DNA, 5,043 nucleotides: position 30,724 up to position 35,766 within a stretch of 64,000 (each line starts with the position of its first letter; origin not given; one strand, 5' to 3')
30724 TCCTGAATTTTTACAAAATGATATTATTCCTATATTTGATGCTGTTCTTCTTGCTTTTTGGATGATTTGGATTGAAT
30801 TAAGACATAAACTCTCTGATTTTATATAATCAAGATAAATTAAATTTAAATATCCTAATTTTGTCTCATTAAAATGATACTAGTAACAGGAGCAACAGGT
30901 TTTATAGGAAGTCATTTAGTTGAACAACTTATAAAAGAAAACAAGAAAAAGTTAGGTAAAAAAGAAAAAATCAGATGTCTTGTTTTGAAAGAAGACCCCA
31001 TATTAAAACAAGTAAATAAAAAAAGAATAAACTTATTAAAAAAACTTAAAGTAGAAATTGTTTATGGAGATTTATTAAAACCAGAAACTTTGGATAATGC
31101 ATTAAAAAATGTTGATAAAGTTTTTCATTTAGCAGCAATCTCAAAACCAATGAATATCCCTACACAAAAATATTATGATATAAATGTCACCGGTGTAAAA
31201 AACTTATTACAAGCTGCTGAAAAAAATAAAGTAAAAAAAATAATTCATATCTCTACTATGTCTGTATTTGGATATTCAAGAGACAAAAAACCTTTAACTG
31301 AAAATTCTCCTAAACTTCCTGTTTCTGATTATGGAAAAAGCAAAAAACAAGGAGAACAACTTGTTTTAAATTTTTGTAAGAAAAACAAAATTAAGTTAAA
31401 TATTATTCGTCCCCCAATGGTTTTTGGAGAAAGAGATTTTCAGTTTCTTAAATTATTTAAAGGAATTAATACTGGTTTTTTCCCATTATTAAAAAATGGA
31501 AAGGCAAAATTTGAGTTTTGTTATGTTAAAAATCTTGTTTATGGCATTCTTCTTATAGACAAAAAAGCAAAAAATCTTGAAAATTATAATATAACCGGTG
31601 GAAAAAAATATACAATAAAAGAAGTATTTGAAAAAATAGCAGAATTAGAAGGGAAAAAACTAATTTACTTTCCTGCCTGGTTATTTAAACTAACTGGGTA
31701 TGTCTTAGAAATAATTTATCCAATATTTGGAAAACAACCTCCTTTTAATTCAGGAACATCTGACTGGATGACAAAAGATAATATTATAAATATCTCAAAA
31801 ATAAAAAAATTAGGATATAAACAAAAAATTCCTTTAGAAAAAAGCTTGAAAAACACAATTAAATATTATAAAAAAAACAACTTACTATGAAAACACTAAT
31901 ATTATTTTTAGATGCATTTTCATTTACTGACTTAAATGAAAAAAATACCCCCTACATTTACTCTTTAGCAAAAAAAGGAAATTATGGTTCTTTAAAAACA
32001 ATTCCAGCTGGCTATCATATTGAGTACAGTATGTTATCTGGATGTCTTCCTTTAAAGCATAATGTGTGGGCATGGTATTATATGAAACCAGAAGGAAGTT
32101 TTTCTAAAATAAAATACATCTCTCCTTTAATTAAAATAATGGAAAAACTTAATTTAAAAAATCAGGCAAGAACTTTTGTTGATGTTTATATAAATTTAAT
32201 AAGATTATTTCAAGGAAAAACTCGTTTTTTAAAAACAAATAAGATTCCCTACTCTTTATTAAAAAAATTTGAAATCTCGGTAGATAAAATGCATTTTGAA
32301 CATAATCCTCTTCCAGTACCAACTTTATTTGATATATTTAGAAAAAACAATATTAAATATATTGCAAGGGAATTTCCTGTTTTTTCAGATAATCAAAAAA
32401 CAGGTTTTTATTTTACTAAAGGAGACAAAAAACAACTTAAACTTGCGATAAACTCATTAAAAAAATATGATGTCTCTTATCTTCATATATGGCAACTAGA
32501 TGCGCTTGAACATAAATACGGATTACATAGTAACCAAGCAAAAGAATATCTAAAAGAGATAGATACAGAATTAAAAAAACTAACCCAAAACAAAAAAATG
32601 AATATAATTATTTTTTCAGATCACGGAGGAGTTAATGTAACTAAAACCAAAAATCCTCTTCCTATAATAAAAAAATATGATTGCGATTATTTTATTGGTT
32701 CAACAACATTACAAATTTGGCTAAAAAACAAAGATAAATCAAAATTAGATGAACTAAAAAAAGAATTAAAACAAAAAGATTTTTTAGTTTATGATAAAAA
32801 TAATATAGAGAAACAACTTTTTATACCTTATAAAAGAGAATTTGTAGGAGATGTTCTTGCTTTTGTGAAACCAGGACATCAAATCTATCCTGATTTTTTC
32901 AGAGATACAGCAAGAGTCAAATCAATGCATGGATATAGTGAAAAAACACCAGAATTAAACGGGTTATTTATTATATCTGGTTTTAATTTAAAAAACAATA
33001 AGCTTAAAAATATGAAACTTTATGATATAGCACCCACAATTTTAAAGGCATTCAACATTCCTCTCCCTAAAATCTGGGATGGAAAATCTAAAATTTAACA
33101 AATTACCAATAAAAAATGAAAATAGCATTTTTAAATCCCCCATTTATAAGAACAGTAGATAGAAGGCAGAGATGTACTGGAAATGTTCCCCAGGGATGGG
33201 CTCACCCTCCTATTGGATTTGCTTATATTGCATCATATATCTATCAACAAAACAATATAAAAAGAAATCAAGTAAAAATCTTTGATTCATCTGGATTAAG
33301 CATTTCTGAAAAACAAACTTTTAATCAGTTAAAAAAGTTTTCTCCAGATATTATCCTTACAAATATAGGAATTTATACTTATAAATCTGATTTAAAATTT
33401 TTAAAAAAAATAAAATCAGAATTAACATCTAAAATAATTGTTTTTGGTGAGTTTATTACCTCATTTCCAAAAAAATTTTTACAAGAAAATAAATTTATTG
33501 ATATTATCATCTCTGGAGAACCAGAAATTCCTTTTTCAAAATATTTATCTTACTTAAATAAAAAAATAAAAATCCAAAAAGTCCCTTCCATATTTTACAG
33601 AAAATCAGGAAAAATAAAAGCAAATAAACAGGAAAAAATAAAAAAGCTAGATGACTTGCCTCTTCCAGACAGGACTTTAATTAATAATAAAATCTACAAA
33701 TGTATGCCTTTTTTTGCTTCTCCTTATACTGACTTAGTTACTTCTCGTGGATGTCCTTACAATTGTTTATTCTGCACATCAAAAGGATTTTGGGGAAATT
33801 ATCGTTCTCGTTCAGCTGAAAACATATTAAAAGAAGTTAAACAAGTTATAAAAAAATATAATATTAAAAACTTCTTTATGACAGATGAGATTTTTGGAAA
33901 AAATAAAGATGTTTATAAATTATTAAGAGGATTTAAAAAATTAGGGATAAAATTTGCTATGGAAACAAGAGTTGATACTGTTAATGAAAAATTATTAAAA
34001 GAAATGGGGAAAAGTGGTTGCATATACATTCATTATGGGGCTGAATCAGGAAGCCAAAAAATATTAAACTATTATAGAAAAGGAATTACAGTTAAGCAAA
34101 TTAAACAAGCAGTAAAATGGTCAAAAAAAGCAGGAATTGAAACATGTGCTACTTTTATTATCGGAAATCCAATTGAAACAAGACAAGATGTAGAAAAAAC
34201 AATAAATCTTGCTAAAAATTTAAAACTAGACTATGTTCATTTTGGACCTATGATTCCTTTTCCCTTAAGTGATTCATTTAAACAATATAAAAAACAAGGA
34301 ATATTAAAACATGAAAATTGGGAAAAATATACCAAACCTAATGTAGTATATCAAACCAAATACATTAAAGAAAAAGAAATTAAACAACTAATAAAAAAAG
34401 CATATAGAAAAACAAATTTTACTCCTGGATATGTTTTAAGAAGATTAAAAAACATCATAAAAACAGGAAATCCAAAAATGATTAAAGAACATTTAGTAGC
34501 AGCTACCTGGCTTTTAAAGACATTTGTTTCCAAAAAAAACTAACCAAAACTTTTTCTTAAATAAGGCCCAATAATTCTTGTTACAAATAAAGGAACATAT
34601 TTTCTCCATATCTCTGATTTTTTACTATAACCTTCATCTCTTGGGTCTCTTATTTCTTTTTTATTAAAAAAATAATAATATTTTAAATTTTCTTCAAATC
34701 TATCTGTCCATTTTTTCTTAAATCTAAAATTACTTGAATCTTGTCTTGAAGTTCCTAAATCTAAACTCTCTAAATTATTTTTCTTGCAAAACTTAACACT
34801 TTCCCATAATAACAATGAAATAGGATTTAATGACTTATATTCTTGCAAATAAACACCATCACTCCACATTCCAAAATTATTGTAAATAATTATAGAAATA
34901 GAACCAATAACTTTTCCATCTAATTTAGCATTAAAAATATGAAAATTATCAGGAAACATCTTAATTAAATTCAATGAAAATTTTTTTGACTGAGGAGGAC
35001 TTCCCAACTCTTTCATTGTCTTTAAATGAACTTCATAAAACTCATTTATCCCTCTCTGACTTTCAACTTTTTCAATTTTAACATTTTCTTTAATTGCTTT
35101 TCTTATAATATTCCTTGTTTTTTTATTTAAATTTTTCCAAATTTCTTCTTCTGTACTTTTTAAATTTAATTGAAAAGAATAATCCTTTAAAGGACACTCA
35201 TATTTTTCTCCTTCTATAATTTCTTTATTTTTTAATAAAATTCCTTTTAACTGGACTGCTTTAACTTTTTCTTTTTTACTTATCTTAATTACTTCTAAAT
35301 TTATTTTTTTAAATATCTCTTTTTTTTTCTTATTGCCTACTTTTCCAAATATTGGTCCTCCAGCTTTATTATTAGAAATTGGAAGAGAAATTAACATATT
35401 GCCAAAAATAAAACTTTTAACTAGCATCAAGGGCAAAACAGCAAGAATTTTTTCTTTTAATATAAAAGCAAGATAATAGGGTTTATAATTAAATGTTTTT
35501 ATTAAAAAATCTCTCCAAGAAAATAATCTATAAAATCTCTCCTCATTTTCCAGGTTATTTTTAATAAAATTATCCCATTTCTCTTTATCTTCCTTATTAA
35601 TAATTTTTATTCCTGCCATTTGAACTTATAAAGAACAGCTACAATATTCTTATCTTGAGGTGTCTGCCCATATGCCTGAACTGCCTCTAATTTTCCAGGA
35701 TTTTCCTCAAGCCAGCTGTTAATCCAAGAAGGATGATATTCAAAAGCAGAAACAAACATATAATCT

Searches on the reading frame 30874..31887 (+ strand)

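Call 59: search_protein_families(library=pfam, proteins=[window:30874-31887:+], max_evalue=0.001)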
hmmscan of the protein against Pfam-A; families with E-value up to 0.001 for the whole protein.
window:30874-31887:+ (338 aa): 8 families
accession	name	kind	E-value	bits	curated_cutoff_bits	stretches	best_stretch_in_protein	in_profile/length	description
PF01370.27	Epimerase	-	9.3e-38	130.4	20.9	1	2-240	1-239/240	NAD dependent epimerase/dehydratase family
PF01073.25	3Beta_HSD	-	8.1e-34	117.4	22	1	3-248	1-248/280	3-beta hydroxysteroid dehydrogenase/isomerase family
PF16363.11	GDP_Man_Dehyd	-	1.7e-32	113.7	27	1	3-324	1-328/332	GDP-mannose 4,6 dehydratase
PF07993.18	NAD_binding_4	-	4.7e-28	98.5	20.1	1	4-205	1-229/258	Male sterility protein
PF04321.23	RmlD_sub_bind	-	3.5e-20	72.7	27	1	2-195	3-163/287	RmlD substrate binding domain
PF02719.21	Polysacc_synt_2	-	6.9e-16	58.7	20.2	1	2-128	1-128/293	Polysaccharide biosynthesis protein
PF13460.12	NAD_binding_10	-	9.8e-16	58.6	27.2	1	6-183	1-146/184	NAD(P)H-binding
PF05368.20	NmrA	-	2.3e-12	47.5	27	1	2-127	5-106/298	NmrA-like family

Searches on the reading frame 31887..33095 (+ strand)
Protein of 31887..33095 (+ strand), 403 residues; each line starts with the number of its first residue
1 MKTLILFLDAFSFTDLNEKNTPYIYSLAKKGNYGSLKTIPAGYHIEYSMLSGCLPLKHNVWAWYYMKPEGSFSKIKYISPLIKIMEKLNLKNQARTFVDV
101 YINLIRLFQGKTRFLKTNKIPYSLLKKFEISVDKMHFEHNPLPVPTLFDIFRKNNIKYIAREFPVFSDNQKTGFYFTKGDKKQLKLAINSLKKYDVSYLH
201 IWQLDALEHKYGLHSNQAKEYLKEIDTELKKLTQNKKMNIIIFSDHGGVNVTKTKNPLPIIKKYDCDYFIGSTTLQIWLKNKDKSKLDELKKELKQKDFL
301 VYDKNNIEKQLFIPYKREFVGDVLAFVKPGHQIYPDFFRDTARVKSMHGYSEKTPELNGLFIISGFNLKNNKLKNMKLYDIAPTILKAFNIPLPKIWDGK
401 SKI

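Call 59: search_protein_families(library=pfam, proteins=[window:31887-33095:+], max_evalue=0.001)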
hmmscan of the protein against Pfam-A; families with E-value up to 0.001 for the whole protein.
window:31887-33095:+ (403 aa): 2 families
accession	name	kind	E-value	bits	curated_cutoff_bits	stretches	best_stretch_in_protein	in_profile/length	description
PF01663.27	Phosphodiest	-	1.9e-17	64.3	23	1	3-350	1-341/342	Type I phosphodiesterase / nucleotide pyrophosphatase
PF01676.23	Metalloenzyme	-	2.5e-06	27.7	24.3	1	182-261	133-219/252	Metalloenzyme superfamily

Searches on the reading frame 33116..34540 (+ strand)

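Call 3: search_protein_families(library=pfam, proteins=[window:33116-34540:+], max_evalue=0.01)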
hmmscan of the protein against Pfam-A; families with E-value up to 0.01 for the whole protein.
window:33116-34540:+ (475 aa): 3 families
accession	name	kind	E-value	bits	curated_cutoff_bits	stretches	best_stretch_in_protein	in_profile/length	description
PF04055.27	Radical_SAM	-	6.2e-30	105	29.5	1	208-366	2-166/166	Radical SAM superfamily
PF02310.24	B12-binding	-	1.4e-05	25.3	32.1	1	30-141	12-118/121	B12 binding domain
PF00128.31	Alpha-amylase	-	0.0027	17.4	22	1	242-283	45-86/446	Alpha amylase, catalytic domain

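Call 4: search_protein_families(library=ncbifam, proteins=[window:33116-34540:+], max_evalue=0.01)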
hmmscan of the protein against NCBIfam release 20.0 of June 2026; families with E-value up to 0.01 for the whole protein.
window:33116-34540:+ (475 aa): 38 families (the best 25 are shown)
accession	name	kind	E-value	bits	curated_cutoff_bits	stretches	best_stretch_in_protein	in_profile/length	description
TIGR03471.1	HpnJ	equivalog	1.1e-50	172.9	577.6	1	54-460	48-457/472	hopanoid biosynthesis associated radical SAM protein HpnJ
TIGR02026.1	BchE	equivalog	6.8e-45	153.8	481.35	1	29-433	19-427/497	magnesium-protoporphyrin IX monomethyl ester anaerobic oxidative cyclase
NF050148.1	rSAM_ApyD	equivalog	3.6e-37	128.1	750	1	106-365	105-362/645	RiPP biosynthesis radical SAM protein ApyD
TIGR04014.1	B12_SAM_MJ_0865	equivalog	7.1e-36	123.9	360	1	95-383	60-350/434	methyl-coenzyme M reductase glutamine C-methyltransferase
TIGR03975.1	rSAM_ocin_1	subfamily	1.7e-35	122.6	281.85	1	68-369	120-430/606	RiPP maturation radical SAM C-methyltransferase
NF038361.1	rSAM_Sden_1168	equivalog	3.8e-32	111.6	575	1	89-427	150-509/560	Sden_1168 family B12-binding radical SAM P-methyltransferase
TIGR04013.1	B12_SAM_MJ_1487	hypoth_equivalog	4.7e-30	104.7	251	1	63-386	29-352/382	TIGR04013 family B12-binding domain/radical SAM domain-containing protein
TIGR04295.1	B12_rSAM_oligo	hypoth_equivalog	1.6e-28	99.5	400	1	94-406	88-397/422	TIGR04295 family B12-binding domain-containing radical SAM protein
TIGR04479.1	bcpD_PhpK_rSAM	subfamily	1.4e-27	96.2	600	1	93-372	131-412/504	PhpK family radical SAM P-methyltransferase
TIGR04072.2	rSAM_ladder_B12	equivalog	1.1e-26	93.5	360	1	32-434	18-412/443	lipid biosynthesis B12-binding/radical SAM protein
TIGR04367.1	HpnR_B12_rSAM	equivalog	1.1e-24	86.8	650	1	52-392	38-374/490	hopanoid C-3 methylase HpnR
TIGR04385.1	B12_rSAM_cofa1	equivalog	2.5e-24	86.3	450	1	86-368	83-363/438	B12 lower ligand biosynthesis radical SAM protein BzaD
NF033070.1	rSAM_AprD4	equivalog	1.1e-22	80.6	500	1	156-424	148-422/456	AprD4 family radical SAM diol-dehydratase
NF040542.1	rSAM_RCCLKC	equivalog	1.2e-22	80.7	450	1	78-364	50-345/423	arsinothricin biosynthesis radical SAM protein ArsL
TIGR04190.1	B12_SAM_Ta0216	equivalog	3.6e-22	78.7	500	1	92-373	96-398/554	TIGR04190 family B12-binding domain/radical SAM domain protein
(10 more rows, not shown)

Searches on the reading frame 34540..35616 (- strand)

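Call 59: search_protein_families(library=pfam, proteins=[window:34540-35616:-], max_evalue=0.001)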
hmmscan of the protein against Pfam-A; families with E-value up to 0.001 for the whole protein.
window:34540-35616:- (358 aa): 2 families
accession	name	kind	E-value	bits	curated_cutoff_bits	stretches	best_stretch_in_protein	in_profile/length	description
PF13480.13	Acetyltransf_6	-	2.3e-11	44.5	22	1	165-300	1-142/143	Acetyltransferase (GNAT) domain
PF02388.22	FemAB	-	8.9e-11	41.7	24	1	145-233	151-239/406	FemAB family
